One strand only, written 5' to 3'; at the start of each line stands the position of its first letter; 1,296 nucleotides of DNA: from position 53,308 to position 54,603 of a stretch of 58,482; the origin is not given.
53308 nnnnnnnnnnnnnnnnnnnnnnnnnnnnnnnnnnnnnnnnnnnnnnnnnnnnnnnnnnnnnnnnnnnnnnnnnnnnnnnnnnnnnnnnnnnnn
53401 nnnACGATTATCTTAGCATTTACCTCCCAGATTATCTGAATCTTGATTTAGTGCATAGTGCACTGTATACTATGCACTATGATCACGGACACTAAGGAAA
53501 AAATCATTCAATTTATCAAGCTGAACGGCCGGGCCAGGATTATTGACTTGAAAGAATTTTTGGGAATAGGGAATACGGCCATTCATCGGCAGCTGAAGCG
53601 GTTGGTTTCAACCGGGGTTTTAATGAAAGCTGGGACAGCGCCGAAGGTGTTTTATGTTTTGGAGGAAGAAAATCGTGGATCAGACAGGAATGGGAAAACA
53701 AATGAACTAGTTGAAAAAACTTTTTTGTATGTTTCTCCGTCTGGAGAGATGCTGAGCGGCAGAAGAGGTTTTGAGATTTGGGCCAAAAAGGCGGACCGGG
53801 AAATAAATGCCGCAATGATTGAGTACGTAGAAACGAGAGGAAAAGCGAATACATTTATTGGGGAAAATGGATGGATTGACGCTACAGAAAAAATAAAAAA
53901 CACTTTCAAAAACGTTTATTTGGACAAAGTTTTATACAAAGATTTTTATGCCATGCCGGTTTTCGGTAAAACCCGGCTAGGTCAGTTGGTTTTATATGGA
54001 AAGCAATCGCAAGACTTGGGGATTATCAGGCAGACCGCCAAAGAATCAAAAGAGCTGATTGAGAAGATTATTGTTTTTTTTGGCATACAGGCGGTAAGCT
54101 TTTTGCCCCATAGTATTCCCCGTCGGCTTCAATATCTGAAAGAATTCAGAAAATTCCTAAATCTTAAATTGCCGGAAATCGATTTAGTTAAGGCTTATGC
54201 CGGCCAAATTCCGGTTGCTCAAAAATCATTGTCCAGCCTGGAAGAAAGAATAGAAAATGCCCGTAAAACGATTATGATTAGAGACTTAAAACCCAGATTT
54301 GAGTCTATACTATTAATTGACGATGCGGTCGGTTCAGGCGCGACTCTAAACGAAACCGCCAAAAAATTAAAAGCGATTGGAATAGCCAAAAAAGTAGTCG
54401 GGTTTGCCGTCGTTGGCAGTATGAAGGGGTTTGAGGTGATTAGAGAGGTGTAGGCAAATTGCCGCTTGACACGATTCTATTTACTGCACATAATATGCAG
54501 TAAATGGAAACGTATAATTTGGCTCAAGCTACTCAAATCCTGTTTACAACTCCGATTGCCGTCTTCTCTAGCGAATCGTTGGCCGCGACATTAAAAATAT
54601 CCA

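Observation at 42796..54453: Compact T4SS-like module without a relaxase, next to oriC/dnaN and paired with a divergent wHTH-ComF-like gene: candidate DNA-uptake (ComB-like) apparatus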

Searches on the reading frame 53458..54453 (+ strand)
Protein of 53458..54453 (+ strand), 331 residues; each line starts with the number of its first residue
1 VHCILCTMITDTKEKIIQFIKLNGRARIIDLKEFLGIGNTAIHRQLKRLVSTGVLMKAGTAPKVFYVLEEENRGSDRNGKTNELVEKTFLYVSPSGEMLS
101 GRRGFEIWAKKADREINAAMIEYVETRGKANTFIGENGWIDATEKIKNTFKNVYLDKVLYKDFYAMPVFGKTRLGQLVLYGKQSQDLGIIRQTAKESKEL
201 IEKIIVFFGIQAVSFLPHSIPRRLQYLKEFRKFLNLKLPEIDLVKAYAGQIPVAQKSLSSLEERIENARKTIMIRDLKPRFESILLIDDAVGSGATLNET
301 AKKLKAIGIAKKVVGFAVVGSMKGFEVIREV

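Call 4: search_protein_families(library=pfam, proteins=[window:53458-54453:+], max_evalue=0.01)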
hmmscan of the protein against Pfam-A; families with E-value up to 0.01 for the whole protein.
window:53458-54453:+ (331 aa): 4 families
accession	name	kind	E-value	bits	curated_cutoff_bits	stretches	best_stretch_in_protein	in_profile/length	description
PF13412.12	HTH_24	-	3.7e-05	23.6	21.9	1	11-55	3-47/48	Winged helix-turn-helix DNA-binding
PF00156.33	Pribosyltran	-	4.6e-05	23.2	26.3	1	235-319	52-123/158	Phosphoribosyl transferase domain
PF06163.17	DUF977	-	0.0044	17.5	22.1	0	12-60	13-61/134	Bacterial protein of unknown function (DUF977)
PF24390.1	PRTase-CE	-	0.0099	16.2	27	0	262-329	85-156/253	PRTase-CE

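Call 5: search_protein_families(library=ncbifam, proteins=[window:53458-54453:+], max_evalue=0.01)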
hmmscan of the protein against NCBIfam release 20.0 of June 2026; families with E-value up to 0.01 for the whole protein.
window:53458-54453:+ (331 aa): 8 families
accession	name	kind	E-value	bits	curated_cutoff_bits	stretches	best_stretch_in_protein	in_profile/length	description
NF008273.0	PRK11050.1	equivalog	9.9e-05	22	153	1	8-56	37-85/156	manganese-binding transcriptional regulator MntR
NF040947.1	trans_reg_LysM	equivalog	0.00013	21.8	180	1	11-57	3-49/136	HTH-type transcriptional regulator LysM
TIGR00201.1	comF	subfamily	0.00017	21.6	233.55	1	256-315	127-185/190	ComF family protein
NF005537.0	PRK07199.1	subfamily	0.0012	18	322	1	272-314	201-244/301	ribose-phosphate diphosphokinase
NF033788.1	HTH_metalloreg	subfamily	0.0049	16.7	55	1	12-71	12-71/77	metalloregulator ArsR/SmtB family transcription factor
NF002620.0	PRK02277.1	subfamily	0.0075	16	115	0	282-331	142-189/201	orotate phosphoribosyltransferase-like protein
NF004689.0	PRK06031.1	equivalog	0.0078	15.5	175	0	283-321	156-194/233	phosphoribosyltransferase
NF002095.0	PRK00934.1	equivalog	0.0095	15.1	296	0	263-318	187-241/287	ribose-phosphate diphosphokinase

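Call 26: search_solved_structures(query=window:53458-54453:+, max_evalue=1, show_alignments=2)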
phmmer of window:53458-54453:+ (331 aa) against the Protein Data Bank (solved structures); distinct sequences matched with E-value up to 1: 9.
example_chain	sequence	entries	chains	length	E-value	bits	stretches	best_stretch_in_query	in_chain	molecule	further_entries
2h09_A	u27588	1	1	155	0.0074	18.8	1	8-98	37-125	Transcriptional regulator mntR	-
1qk5_A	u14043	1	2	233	0.032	16.7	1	226-310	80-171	HYPOXANTHINE-GUANINE PHOSPHORIBOSYLTRANSFERASE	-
1dbr_A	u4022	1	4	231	0.043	16.3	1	226-310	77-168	HYPOXANTHINE GUANINE XANTHINE PHOSPHORIBOSYLTRANSFERASE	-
1fsg_A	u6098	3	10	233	0.044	16.2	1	226-310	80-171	HYPOXANTHINE-GUANINE PHOSPHORIBOSYLTRANSFERASE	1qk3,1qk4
2cyy_A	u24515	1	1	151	0.068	15.6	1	11-58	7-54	Putative HTH-type transcriptional regulator PH1519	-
2rvc_A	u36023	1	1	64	0.073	15.5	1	10-68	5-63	Interferon-inducible and double-stranded-dependent eIF-2kinase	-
1ri7_A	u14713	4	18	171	0.08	15.4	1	11-58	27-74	Putative transcriptional regulator | Putative HTH-type transcriptional regulator PH1519 | Uncharacterized HTH-type transcriptional regulator PH1519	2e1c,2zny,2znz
4kmf_A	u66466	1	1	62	0.15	14.5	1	10-65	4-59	Interferon-inducible and double-stranded-dependent eIF-2kinase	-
4lyy_A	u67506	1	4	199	0.71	12.3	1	242-301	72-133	Hypoxanthine phosphoribosyltransferase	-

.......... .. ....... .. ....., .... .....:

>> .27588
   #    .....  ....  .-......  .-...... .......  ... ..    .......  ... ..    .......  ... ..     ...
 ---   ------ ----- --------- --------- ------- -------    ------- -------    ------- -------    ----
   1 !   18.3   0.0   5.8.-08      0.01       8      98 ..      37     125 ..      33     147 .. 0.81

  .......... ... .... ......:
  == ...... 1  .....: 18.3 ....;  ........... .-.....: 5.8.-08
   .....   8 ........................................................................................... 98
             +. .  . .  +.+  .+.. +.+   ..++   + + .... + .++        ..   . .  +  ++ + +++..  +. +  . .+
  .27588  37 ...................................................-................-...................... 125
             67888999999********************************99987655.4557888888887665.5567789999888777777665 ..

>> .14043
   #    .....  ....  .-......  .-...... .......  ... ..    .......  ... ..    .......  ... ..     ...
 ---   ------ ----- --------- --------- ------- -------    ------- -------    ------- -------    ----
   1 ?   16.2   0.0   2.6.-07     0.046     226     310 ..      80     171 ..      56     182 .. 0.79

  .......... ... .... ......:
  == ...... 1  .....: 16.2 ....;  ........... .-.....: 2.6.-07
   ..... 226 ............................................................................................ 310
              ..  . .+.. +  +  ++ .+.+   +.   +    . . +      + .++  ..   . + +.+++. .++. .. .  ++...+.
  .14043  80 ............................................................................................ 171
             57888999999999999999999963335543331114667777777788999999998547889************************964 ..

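Call 39: search_protein_families(library=padloc, proteins=[window:53458-54453:+], max_evalue=0.01)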
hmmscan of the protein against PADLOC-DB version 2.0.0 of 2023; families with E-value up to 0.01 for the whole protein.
window:53458-54453:+ (331 aa): 10 families
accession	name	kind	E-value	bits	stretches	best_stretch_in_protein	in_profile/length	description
PDLC03928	PsyrT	-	8.9e-11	38.8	1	128-319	492-682/689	-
PDLC02931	PRTase_III-A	-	8.2e-07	26.9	1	262-325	119-181/267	-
PDLC02935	PRTase_III-A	-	3.8e-05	21.2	1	260-328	112-175/290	-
PDLC03962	ShosT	-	4.1e-05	21.6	1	187-318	72-208/237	-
PDLC02932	PRTase_III-A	-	0.00046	17.8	1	274-328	126-177/271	-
PDLC02226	AbiEi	-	0.00049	18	1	12-58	3-50/202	AbiEi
PDLC02934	PRTase_III-A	-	0.0039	14.2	1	264-319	107-161/393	-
PDLC02229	AbiEi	-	0.004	15.7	1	12-60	3-51/131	AbiEi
PDLC01044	Csa3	-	0.0045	14.9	1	9-66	134-184/194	Type I-A associated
PDLC01858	CARF3--CARF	-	0.0099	13.8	0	9-60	142-192/204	-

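Call 40: find_homologous_proteins(query=window:53458-54453:+, max_evalue=0.001)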
Query window:53458-54453:+ (331 aa): 1992 proteins with E <= 0.001 among 5652 candidates; the best 120 are listed.
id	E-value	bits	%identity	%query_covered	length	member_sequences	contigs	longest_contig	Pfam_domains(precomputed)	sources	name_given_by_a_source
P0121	1.8e-204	696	100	98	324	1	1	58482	-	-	-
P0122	5.6e-185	632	88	98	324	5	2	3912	PF00156.34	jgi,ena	-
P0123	9.3e-164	562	79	98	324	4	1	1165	-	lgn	-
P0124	3.7e-143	494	70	98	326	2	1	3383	PF00156.34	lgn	-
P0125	3.7e-141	488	69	98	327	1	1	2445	-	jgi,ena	-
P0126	1.5e-139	483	69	98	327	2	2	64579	PF00156.34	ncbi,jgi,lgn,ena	-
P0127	1.6e-139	482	68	100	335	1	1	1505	-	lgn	-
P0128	3.8e-139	481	69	98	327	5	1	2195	-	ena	-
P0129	1.7e-137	476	69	98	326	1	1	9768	-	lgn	-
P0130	2.6e-135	469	67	98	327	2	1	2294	PF00156.34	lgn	-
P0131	4.0e-124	432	60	98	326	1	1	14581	PF00156.34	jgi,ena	-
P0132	7.6e-122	424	59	98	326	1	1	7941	PF00156.34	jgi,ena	-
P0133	9.1e-116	404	56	98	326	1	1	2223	PF00156.34,PF12802.14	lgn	-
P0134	3.2e-112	393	57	98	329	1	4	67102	PF24390.2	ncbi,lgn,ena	ncbi:MAG: hypothetical protein AAB546_01785 [Patescibacteria group bacterium]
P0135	9.0e-107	375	55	98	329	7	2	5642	PF00156.34,PF12802.14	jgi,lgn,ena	-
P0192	5.3e-93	330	52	98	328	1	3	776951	PF13412.13,PF08279.19,PF08220.19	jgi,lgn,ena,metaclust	metaclust:\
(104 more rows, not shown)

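Call 41: find_encoding_contigs(protein=P0126, flank=10000, max_places=1)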
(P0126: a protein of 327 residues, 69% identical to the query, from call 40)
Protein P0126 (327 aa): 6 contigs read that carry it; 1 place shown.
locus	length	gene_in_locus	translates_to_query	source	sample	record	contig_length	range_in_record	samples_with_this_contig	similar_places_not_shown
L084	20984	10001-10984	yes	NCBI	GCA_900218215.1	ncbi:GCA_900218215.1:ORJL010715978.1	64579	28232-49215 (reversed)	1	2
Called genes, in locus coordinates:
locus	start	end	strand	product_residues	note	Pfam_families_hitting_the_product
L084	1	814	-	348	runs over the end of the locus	-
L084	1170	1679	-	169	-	PF13205:Big_5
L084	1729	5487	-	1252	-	PF09992:NAGPA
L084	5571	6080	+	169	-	-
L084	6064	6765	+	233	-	PF08843:AbiEii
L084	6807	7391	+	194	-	-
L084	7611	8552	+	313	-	-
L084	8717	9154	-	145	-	PF01934:HepT-like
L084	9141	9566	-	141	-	PF01909:NTP_transf_2, PF18765:Polbeta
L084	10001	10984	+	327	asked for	PF00156:Pribosyltran (faint)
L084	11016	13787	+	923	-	-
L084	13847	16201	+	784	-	PF07728:AAA_5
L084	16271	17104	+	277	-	-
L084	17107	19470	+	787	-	-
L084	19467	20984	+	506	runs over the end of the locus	-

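Call 42: find_encoding_contigs(protein=P0134, flank=10000, max_places=1)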
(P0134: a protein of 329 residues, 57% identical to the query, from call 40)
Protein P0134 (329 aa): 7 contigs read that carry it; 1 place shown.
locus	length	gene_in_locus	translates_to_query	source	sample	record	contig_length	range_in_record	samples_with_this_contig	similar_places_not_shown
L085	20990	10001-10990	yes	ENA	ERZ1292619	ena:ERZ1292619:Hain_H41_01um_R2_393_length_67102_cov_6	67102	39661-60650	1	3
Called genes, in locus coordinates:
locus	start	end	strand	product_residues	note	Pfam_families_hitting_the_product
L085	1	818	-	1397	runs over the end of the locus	PF00376:MerR, PF12728:HTH_17, PF13411:MerR_1, PF13229:Beta_helix (weak), PF05048:NosD, PF13229:Beta_helix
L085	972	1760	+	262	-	-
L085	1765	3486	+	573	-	PF01676:Metalloenzyme, PF06415:iPGM_N, PF00884:Sulfatase (faint)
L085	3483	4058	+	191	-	-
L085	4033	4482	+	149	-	PF00213:OSCP (weak)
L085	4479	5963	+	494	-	PF00006:ATP-synt_ab, PF00306:ATP-synt_ab_C (weak)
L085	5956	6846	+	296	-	PF00231:ATP-synt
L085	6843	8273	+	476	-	PF00006:ATP-synt_ab, PF22919:ATP-synt_VA_C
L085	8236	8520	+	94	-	PF02823:ATP-synt_DE_N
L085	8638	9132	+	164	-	-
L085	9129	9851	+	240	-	PF08843:AbiEii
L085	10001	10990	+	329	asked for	PF24390:PRTase-CE (weak)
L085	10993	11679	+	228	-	PF00590:TP_methylase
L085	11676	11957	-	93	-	PF15738:YafQ_toxin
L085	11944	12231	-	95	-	-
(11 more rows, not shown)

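Call 43: find_encoding_contigs(protein=P0192, flank=10000, max_places=1)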
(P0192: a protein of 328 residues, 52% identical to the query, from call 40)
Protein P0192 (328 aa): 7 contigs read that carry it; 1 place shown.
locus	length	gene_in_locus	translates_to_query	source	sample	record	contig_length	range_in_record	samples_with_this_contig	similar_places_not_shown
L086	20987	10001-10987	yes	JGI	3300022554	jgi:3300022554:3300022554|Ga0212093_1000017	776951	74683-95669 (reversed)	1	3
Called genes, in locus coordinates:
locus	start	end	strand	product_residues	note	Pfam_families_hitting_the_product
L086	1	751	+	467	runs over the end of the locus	-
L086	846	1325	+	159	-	PF22811:Zn_ribbon_NrdR, PF03477:ATP-cone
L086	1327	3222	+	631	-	PF00317:Ribonuc_red_lgN, PF02867:Ribonuc_red_lgC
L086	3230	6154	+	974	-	PF00317:Ribonuc_red_lgN, PF02867:Ribonuc_red_lgC, PF14890:Intein_splicing, PF14528:LAGLIDADG_3, PF02867:Ribonuc_red_lgC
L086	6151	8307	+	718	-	PF03477:ATP-cone, PF00317:Ribonuc_red_lgN, PF02867:Ribonuc_red_lgC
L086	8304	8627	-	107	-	-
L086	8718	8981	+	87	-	-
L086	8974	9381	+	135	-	PF01850:PIN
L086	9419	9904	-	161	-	-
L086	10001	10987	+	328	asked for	PF08220:HTH_DeoR (faint), PF08279:HTH_11 (weak), PF13412:HTH_24 (faint)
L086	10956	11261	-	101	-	-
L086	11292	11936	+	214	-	PF02545:Maf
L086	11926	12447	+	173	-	PF02572:CobA_CobO_BtuR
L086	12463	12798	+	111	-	-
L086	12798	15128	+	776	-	PF26449:DUF8128, PF01935:DUF87 (faint), PF10412:TrwB_AAD_bind (faint), PF12696:TraG-D_C (weak)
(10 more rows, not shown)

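Call 45: find_related_loci(query=window:53458-54453:+, collection=metagenome_contigs, flank=10000)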
Query window:53458-54453:+ (331 aa) in metagenome_contigs; peptide patterns used: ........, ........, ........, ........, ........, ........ (x = any residue, [..] = any of these).
512 stretches matched a pattern; 21 encode a relative of the query (tblastn E <= 1e-3); 21 distinct loci.
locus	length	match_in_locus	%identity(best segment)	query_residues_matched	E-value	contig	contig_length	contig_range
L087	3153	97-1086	88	1-330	0e+0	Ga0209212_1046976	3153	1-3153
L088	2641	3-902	89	31-330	0e+0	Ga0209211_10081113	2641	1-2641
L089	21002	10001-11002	70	1-331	6e-156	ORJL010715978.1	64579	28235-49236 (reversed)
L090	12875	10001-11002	69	1-331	7e-155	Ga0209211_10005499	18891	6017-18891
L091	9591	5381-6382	69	1-331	7e-155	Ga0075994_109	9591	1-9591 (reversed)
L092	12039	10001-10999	60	1-331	9e-134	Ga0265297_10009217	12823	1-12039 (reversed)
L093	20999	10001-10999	58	4-331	2e-124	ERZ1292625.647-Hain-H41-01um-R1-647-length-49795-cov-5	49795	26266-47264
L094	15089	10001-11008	55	1-331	4e-119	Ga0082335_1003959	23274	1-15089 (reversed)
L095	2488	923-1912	52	7-331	9e-110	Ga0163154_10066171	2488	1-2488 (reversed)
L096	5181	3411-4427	44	1-331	2e-94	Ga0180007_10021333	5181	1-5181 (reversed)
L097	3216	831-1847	44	1-331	5e-96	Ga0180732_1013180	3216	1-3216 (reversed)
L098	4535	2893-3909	47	1-331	4e-91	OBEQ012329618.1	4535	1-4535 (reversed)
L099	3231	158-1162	46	8-331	7e-92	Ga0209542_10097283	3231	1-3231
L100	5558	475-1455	42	8-331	9e-74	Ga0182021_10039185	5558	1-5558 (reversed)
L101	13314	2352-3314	39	12-331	8e-72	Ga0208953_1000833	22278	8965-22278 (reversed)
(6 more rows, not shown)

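Call 56: search_protein_families(library=pfam, proteins=[L084:1729-5487:-, L090:6651-9734:-], max_evalue=0.01)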
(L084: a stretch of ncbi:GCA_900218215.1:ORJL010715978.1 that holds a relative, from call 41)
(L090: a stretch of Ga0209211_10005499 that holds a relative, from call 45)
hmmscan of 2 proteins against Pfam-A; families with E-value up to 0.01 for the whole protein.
L084:1729-5487:- (1252 aa): 2 families
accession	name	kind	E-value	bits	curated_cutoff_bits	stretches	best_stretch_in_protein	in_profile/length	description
PF09992.14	NAGPA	-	5e-15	56.6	25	1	1127-1242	53-167/169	Phosphodiester glycosidase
PF13488.11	Gly-zipper_Omp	-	0.00067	20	25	1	710-745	4-40/46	Glycine zipper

L090:6651-9734:- (1027 aa): 2 families
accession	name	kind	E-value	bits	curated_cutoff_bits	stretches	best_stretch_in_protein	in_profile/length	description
PF01551.29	Peptidase_M23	-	6.7e-19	68.3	28.7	1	900-992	6-91/96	Peptidase family M23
PF13488.11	Gly-zipper_Omp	-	0.0015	18.9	25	1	727-761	4-39/46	Glycine zipper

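Call 58: predict_structure(alignment_id=A1)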
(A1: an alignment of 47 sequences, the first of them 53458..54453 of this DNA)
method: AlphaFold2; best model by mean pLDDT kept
length: 331 residues; sequences in the alignment: 47
mean_pLDDT: 89.9   pTM: 0.74
mean pLDDT of the five models: 89.9, 89.5, 88.7, 88.7, 87.8
residues with pLDDT >= 90: 250; 70-90: 55; 50-70: 10; < 50: 16
segments of 3 or more residues with pLDDT < 50: 1-7, 71-76, 329-331
pLDDT, mean of each block of 10 residues (from residue 1): 44 90 90 91 91 84 85 48 91 94 95 91 92 95 93 97 93 97 96 98 98 95 94 98 93 89 95 96 98 94 98 98 67 35
secondary structure, 60 per line:
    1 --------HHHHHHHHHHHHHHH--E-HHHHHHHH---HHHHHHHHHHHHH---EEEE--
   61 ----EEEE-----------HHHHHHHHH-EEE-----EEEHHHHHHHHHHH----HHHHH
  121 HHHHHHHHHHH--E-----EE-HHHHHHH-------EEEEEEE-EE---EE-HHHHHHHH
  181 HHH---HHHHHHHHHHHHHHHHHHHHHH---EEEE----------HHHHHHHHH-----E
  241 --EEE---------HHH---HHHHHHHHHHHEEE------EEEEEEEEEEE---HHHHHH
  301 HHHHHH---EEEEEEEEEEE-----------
elements in order: H9-23 H28-35 H39-51 E55-58 E65-68 H80-88 E90-92 E98-100 H101-111 H116-131 H143-149 E157-163 H173-183 H187-208 E212-215 H226-234 E243-245 H261-271 E272-274 E281-291 H295-306 E310-320

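Call 64: fold_search(model_id=the predicted structure, library=pdb)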
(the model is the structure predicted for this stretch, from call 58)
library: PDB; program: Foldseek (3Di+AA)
matches with E <= 10: 1701; with E <= 0.001: 52
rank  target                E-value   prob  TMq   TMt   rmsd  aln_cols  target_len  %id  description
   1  7p0h_A                7.2e-06  1.00  0.36  0.29  13.3       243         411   18  Crystal structure of Helicobacter pylori ComF fused to an artificial alphaREP crystallization helper(named B2) (released 2022-04-06)
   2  1p4a_C                8.6e-06  1.00  0.24  0.28  16.0       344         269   11  Crystal Structure of the PurR complexed with cPRPP (released 2003-12-09)
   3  3ozf_B                7.3e-05  1.00  0.23  0.31   6.8       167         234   15  Crystal Structure of Plasmodium falciparum Hypoxanthine-Guanine-Xanthine Phosphoribosyltransferase in complex with hyp (released 2011-09-28)
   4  1p4a_B                8.8e-05  1.00  0.25  0.30  15.9       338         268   11  Crystal Structure of the PurR complexed with cPRPP (released 2003-12-09)
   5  7rmw_A                1.0e-04  0.99  0.22  0.27  15.7       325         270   13  Crystal structure of B. subtilis PurR bound to ppGpp (released 2021-12-22)
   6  7rmw_E                1.2e-04  0.99  0.25  0.30  15.0       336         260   12  Crystal structure of B. subtilis PurR bound to ppGpp (released 2021-12-22)
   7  3h83_B                1.4e-04  1.00  0.28  0.45   5.1       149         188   16  2.06 Angstrom resolution structure of a hypoxanthine-guanine phosphoribosyltransferase (hpt-1) from Bacillus anthracis (released 2009-05-12)
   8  1p4a_A                1.7e-04  0.99  0.26  0.30  15.4       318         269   13  Crystal Structure of the PurR complexed with cPRPP (released 2003-12-09)
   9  7rmw_F                1.7e-04  0.99  0.23  0.27  16.1       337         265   10  Crystal structure of B. subtilis PurR bound to ppGpp (released 2021-12-22)
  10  4p84                  2.1e-04  1.00  0.26  0.42   6.6       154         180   16  Structure of engineered PyrR protein (VIOLET PyrR) (released 2014-12-17)
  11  3h83_A                2.2e-04  1.00  0.28  0.43   4.8       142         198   18  2.06 Angstrom resolution structure of a hypoxanthine-guanine phosphoribosyltransferase (hpt-1) from Bacillus anthracis (released 2009-05-12)
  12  3h83_C                2.3e-04  1.00  0.28  0.47   5.0       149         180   16  2.06 Angstrom resolution structure of a hypoxanthine-guanine phosphoribosyltransferase (hpt-1) from Bacillus anthracis (released 2009-05-12)
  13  8zvc                  2.3e-04  1.00  0.33  0.27   6.4       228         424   14  ShosT with PRPP-Mg (released 2025-04-09)
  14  2igb_B                2.3e-04  1.00  0.26  0.44   5.8       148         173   14  Crystal Structure of PyrR, The Regulator Of The Pyrimidine Biosynthetic Operon In Bacillus caldolyticus, UMP-bound for (released 2007-09-25)
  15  7rmw_C                2.6e-04  0.97  0.22  0.28  16.0       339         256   12  Crystal structure of B. subtilis PurR bound to ppGpp (released 2021-12-22)
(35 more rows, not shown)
